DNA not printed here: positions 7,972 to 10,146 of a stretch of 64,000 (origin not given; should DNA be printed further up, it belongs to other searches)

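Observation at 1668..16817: Receptor + 3 CRTAC1 + 2 TPR module enclosed by two GH51 genes: candidate acidobacterial analogue of a SusC/SusD glycan-uptake system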

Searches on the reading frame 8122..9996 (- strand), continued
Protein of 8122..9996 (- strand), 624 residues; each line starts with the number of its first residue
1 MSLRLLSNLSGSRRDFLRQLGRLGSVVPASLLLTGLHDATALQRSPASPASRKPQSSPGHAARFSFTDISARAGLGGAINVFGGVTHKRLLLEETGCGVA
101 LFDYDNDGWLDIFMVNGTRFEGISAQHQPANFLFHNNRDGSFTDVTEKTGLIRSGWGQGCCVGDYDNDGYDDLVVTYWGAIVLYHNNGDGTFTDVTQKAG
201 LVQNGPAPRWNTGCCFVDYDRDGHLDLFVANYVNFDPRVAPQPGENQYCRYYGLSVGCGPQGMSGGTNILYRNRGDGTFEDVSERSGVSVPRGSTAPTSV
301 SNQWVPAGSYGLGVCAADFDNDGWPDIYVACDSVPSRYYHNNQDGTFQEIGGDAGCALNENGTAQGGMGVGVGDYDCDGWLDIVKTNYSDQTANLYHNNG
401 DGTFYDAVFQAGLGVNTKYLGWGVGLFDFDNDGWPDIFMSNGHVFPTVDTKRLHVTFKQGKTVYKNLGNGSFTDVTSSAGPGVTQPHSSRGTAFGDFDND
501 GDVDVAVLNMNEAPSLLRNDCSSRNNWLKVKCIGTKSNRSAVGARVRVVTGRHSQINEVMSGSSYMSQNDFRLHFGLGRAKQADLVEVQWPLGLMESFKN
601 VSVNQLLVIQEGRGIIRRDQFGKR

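Call 78: search_dna_similar(query=window:8122-9996:-, collection=plasmids, mode=protein, max_evalue=1e-20, max_rows=40)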
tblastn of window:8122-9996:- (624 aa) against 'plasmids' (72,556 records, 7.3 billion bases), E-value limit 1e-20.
Records with a match: 8; places in all: 11; records where one place covers at least 80% of the query: 6.
Best place of each record, by identity: <60% 8.
By first word of the organism name: Granulicella 2; Acidisarcina 2; Chondrinema 2; Hymenobacter 1; Sphingobium 1.
By predicted mobility (MOB-suite, as given by PLSDB): non-mobilizable 7; conjugative 1.
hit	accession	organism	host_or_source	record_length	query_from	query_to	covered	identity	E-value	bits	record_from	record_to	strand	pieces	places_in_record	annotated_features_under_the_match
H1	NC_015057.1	Granulicella tundricola MP5ACTX9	-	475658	16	617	96%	50.6%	5e-170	544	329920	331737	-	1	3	CRTAC1 family protein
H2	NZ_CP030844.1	Acidisarcina polymorpha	cell culture,pine forest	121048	20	616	96%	49.9%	3e-152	493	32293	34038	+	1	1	CRTAC1 family protein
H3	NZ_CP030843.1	Acidisarcina polymorpha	cell culture,pine forest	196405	48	616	91%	49.8%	3e-154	498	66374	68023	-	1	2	CRTAC1 family protein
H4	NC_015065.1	Granulicella tundricola MP5ACTX9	-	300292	40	611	92%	39.1%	2e-92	320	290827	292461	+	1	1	CRTAC1 family protein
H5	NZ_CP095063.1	Hymenobacter volaticus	single cell,air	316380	85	612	85%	29.8%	3e-33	144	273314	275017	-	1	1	VCBS repeat-containing protein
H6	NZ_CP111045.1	Chondrinema litorale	Seaweed,red alga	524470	96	609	82%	27.5%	5e-26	121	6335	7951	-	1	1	VCBS repeat-containing protein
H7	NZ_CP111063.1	Chondrinema litorale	Seaweed,red alga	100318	62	454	63%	28.0%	2e-22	110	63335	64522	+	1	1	FG-GAP-like repeat-containing protein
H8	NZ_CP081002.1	Sphingobium sp. V4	cell culture,soil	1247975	97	248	24%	44.6%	1e-22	111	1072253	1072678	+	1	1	record has no annotation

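Call 79: get_annotated_region(hit=H1, flank=12000)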
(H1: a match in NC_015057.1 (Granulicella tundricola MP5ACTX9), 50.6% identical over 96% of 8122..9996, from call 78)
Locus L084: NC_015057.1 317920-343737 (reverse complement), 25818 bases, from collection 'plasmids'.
description: Granulicella tundricola MP5ACTX9 plasmid pACIX901, complete sequence
organism: Granulicella tundricola MP5ACTX9 (NCBI taxid 1198114)
taxonomy: Bacteria; Acidobacteriota; Terriglobia; Terriglobales; Acidobacteriaceae; Granulicella; Granulicella tundricola; Granulicella tundricola MP5ACTX9
host: -; source: -; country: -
typing (MOB-suite, as given by PLSDB): non-mobilizable
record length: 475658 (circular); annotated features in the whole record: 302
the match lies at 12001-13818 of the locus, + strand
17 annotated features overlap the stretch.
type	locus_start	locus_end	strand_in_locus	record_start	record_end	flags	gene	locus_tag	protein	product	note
CDS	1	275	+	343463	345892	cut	-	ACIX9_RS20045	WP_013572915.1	winged helix-turn-helix domain-containing protein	GO:0000160 - phosphorelay signal transduction system [Evidence IEA]; GO:0006355 - regulation of DNA-templated ...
CDS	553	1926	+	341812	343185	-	-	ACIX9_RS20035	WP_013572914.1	pilus assembly protein TadG-related protein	-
CDS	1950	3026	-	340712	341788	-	-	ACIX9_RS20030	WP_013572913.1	hypothetical protein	-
CDS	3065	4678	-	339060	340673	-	-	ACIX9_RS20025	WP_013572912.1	trehalase family glycosidase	GO:0005991 - trehalose metabolic process [Evidence IEA]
CDS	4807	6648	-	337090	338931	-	-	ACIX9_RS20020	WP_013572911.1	alpha-glucosidase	-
CDS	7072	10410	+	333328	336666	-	-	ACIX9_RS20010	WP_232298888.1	TonB-dependent receptor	-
CDS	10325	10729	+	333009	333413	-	-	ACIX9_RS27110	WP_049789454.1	hypothetical protein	-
CDS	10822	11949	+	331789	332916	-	-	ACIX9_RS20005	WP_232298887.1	tetratricopeptide repeat protein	-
CDS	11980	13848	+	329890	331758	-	-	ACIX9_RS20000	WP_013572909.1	CRTAC1 family protein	-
CDS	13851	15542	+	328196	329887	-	-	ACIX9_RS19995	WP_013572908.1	CRTAC1 family protein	-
CDS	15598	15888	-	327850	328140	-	-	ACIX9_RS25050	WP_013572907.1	YXWGXW repeat-containing protein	-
CDS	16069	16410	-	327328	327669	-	-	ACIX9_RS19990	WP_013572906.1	cytochrome c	-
CDS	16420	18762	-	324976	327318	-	-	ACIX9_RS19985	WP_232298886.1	tetratricopeptide repeat protein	-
CDS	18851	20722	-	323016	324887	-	-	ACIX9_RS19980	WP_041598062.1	CRTAC1 family protein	-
CDS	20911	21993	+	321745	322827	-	-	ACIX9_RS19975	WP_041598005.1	glycoside hydrolase family 88 protein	-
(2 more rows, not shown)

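Call 80: get_annotated_region(hit=H5, flank=12000)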
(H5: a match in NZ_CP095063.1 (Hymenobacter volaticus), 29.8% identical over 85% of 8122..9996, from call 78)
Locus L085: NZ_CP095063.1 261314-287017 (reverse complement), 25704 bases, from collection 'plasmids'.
description: Hymenobacter volaticus strain 5420 S-77 plasmid unnamed2, complete sequence
organism: Hymenobacter volaticus (NCBI taxid 2932254)
taxonomy: Bacteria; Bacteroidota; Cytophagia; Cytophagales; Hymenobacteraceae; Hymenobacter; Hymenobacter volaticus
host: -; source: single cell,air; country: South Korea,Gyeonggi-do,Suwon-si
typing (MOB-suite, as given by PLSDB): non-mobilizable
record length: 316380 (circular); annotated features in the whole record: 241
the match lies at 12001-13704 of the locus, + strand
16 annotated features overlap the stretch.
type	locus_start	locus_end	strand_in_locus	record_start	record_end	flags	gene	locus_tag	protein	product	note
CDS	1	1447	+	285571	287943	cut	-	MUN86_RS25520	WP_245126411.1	glycoside hydrolase family 127 protein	-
CDS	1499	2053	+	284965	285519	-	-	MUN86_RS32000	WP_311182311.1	hypothetical protein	-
CDS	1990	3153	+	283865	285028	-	-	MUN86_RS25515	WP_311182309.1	M1 family metallopeptidase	-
CDS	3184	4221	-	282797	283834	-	-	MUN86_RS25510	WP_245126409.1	LacI family DNA-binding transcriptional regulator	GO:0006351 - DNA-templated transcription [Evidence IEA]; GO:0045892 - negative regulation of DNA-templated ...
CDS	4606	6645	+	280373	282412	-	-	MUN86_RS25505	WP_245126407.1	beta-L-arabinofuranosidase domain-containing protein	-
CDS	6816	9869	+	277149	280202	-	-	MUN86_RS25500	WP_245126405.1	TonB-dependent receptor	-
CDS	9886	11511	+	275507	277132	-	-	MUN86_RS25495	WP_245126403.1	RagB/SusD family nutrient uptake outer membrane protein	-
CDS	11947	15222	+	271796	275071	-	-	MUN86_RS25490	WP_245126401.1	VCBS repeat-containing protein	-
CDS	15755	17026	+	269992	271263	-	-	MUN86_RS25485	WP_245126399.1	hypothetical protein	-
CDS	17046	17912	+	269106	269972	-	-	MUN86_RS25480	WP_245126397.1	hypothetical protein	-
CDS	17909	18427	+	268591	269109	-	-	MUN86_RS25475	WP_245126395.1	vanadium-dependent haloperoxidase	-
CDS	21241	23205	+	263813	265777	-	-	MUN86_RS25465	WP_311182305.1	glycoside hydrolase family 3 N-terminal domain-containing protein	GO:0005975 - carbohydrate metabolic process [Evidence IEA]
CDS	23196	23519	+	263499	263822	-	-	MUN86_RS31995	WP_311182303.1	fibronectin type III-like domain-contianing protein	-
CDS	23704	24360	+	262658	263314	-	-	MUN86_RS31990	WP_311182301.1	Gfo/Idh/MocA family oxidoreductase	-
CDS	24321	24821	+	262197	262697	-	-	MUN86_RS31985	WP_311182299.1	hypothetical protein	-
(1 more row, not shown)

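Call 81: get_annotated_region(hit=H6, flank=12000)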
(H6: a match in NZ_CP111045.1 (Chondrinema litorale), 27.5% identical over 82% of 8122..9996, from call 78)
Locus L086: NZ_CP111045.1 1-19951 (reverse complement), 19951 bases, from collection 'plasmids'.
description: Chondrinema litorale strain WSW3-B12 plasmid unnamed3, complete sequence
organism: Chondrinema litorale (NCBI taxid 2994555)
taxonomy: Bacteria; Bacteroidota; Cytophagia; Cytophagales; Flammeovirgaceae; Chondrinema; Chondrinema litorale
host: -; source: Seaweed,red alga; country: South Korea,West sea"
typing (MOB-suite, as given by PLSDB): non-mobilizable
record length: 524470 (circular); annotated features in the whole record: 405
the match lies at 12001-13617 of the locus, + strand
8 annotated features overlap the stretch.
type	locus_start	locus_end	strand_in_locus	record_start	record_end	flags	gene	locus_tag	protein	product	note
CDS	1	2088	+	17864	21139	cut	-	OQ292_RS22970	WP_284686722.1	GH92 family glycosyl hydrolase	GO:0005975 - carbohydrate metabolic process [Evidence IEA]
CDS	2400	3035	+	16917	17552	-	-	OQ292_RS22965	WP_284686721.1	RNA polymerase sigma-70 factor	-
CDS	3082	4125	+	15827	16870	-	-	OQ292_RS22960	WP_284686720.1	FecR family protein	-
CDS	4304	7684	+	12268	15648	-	-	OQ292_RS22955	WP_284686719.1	SusC/RagA family TonB-linked outer membrane protein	GO:0071702 - organic substance transport [Evidence IEA]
CDS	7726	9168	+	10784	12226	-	-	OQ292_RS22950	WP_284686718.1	RagB/SusD family nutrient uptake outer membrane protein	-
CDS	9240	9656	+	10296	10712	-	-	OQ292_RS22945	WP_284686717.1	hypothetical protein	-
CDS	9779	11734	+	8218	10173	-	-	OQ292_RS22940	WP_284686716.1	PA14 domain-containing protein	-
CDS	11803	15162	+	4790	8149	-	-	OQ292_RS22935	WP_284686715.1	VCBS repeat-containing protein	-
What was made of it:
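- In Bacteroidota the homologue sits in the position typical of glycan-binding lipoproteins (calls 80, 81). The module recurs in Bacteroidota PULs (calls 80, 81).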

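Call 82: get_annotated_region(hit=H2, flank=12000)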
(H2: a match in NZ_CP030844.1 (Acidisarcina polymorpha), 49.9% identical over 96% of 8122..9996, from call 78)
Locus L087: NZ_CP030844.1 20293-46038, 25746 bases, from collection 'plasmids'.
description: Acidisarcina polymorpha strain SBC82 plasmid pACPOL3, complete sequence
organism: Acidisarcina polymorpha (NCBI taxid 2211140)
taxonomy: Bacteria; Acidobacteriota; Terriglobia; Terriglobales; Acidobacteriaceae; Acidisarcina; Acidisarcina polymorpha
host: -; source: cell culture,pine forest; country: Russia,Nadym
typing (MOB-suite, as given by PLSDB): non-mobilizable
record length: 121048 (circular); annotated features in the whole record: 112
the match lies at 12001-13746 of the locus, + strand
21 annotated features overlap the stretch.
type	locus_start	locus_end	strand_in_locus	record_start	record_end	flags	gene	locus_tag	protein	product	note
CDS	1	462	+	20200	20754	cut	-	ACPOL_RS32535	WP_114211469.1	carboxymuconolactone decarboxylase family protein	-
CDS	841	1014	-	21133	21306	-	-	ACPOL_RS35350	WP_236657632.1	hypothetical protein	-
CDS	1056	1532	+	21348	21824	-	-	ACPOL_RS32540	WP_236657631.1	DUF1501 domain-containing protein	-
CDS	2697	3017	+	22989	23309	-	-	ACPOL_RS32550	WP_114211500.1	cyclic nucleotide-binding domain-containing protein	-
CDS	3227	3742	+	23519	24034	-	-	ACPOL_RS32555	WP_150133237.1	HNH endonuclease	-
CDS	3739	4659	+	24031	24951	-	-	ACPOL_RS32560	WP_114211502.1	site-specific integrase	GO:0015074 - DNA integration [Evidence IEA]; GO:0006310 - DNA recombination [Evidence IEA]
CDS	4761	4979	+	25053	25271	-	-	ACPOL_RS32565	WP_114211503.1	hypothetical protein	-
CDS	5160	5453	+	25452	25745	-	-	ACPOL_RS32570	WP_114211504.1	hypothetical protein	-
CDS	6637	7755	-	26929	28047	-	-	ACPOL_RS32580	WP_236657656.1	glycoside hydrolase family 172 protein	-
CDS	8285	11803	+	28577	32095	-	-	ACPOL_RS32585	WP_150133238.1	carboxypeptidase-like regulatory domain-containing protein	-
CDS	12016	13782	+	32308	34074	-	-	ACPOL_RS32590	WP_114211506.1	CRTAC1 family protein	-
CDS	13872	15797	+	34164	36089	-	-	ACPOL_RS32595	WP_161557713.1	tetratricopeptide repeat protein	-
CDS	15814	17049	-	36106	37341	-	-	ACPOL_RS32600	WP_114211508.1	DUF6786 family protein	-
CDS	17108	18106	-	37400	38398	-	-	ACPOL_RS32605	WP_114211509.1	DUF2961 domain-containing protein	-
CDS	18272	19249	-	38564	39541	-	-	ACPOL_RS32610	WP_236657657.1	aldo/keto reductase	-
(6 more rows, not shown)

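Call 83: get_annotated_region(hit=H3, flank=12000)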
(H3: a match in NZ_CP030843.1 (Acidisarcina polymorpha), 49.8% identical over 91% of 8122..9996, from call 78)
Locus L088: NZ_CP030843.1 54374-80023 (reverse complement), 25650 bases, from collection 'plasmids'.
description: Acidisarcina polymorpha strain SBC82 plasmid pACPOL4, complete sequence
organism: Acidisarcina polymorpha (NCBI taxid 2211140)
taxonomy: Bacteria; Acidobacteriota; Terriglobia; Terriglobales; Acidobacteriaceae; Acidisarcina; Acidisarcina polymorpha
host: -; source: cell culture,pine forest; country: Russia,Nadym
typing (MOB-suite, as given by PLSDB): non-mobilizable
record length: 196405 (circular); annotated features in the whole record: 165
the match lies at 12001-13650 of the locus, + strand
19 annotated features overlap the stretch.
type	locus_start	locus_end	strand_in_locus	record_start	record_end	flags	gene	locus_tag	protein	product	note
CDS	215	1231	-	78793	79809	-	-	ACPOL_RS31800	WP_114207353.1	IS110 family transposase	-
CDS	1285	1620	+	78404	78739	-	-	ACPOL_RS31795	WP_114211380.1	single-stranded DNA-binding protein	-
CDS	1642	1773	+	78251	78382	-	-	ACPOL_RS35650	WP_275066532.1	hypothetical protein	-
CDS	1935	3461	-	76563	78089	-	-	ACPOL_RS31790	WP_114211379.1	replication initiator protein A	-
CDS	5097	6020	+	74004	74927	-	-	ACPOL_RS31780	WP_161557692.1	ferritin-like domain-containing protein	-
CDS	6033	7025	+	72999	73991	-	-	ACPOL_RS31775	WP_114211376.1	ferritin-like domain-containing protein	-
CDS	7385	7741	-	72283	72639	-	-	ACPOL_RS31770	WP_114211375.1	helix-turn-helix domain-containing protein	-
CDS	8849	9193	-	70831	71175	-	-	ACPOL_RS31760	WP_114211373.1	hypothetical protein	-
CDS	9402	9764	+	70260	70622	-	-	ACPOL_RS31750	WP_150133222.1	hypothetical protein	-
CDS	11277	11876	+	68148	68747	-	-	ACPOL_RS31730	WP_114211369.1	tetratricopeptide repeat protein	-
CDS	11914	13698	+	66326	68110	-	-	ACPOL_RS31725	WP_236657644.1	CRTAC1 family protein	-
CDS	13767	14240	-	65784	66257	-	-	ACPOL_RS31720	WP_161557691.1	chitobiase/beta-hexosaminidase C-terminal domain-containing protein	-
CDS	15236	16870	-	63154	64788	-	-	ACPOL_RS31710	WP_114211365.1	glycoside hydrolase family 27 protein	-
CDS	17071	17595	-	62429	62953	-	-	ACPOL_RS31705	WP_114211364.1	CRTAC1 family protein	-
CDS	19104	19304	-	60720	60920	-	-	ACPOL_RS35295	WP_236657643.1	hypothetical protein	-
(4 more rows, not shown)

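Call 84: get_annotated_region(hit=H4, flank=12000)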
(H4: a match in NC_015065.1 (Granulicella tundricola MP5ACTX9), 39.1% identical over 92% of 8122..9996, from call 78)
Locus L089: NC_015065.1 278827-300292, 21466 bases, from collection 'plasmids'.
description: Granulicella tundricola MP5ACTX9 plasmid pACIX902, complete sequence
organism: Granulicella tundricola MP5ACTX9 (NCBI taxid 1198114)
taxonomy: Bacteria; Acidobacteriota; Terriglobia; Terriglobales; Acidobacteriaceae; Granulicella; Granulicella tundricola; Granulicella tundricola MP5ACTX9
host: -; source: -; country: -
typing (MOB-suite, as given by PLSDB): non-mobilizable; replicon rep_cluster_837
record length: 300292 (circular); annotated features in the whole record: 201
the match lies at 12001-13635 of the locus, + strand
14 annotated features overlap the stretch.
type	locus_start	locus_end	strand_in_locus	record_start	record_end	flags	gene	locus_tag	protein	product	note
CDS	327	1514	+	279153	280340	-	-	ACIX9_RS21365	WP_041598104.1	hypothetical protein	-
CDS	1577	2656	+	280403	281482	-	-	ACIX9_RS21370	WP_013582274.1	LacI family DNA-binding transcriptional regulator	GO:0006351 - DNA-templated transcription [Evidence IEA]; GO:0045892 - negative regulation of DNA-templated ...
CDS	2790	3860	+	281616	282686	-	-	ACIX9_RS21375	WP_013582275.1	alginate lyase family protein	-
CDS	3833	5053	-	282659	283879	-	-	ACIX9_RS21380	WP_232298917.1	glycoside hydrolase family 88 protein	-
CDS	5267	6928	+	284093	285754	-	-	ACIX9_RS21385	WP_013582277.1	tetratricopeptide repeat protein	-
CDS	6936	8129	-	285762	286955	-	-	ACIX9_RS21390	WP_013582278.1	multiheme c-type cytochrome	-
CDS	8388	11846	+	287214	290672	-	-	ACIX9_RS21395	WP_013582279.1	TonB-dependent receptor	GO:0015891 - siderophore transport [Evidence IEA]; GO:0055085 - transmembrane transport [Evidence IEA]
CDS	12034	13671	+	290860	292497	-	-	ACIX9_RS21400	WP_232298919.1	CRTAC1 family protein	-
CDS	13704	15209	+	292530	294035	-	-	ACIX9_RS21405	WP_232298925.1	carboxylesterase/lipase family protein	-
CDS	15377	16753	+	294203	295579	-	-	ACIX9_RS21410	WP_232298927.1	glycoside hydrolase family 30 beta sandwich domain-containing protein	-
CDS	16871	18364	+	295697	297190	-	-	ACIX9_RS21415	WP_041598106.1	glycoside hydrolase family 28 protein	-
CDS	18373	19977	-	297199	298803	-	-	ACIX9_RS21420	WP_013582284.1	glycosyl hydrolase family 28-related protein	-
CDS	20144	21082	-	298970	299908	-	-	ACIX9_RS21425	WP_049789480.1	prolyl oligopeptidase family serine peptidase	GO:0006508 - proteolysis [Evidence IEA]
CDS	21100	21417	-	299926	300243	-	-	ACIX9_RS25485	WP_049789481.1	hypothetical protein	-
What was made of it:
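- RefSeq-annotated loci in Granulicella tundricola and Acidisarcina polymorpha show TBDR>TPR>CRTAC1 or TBDR>CRTAC1>TPR beside GH, LacI and MFS genes (calls 79, 82, 84).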
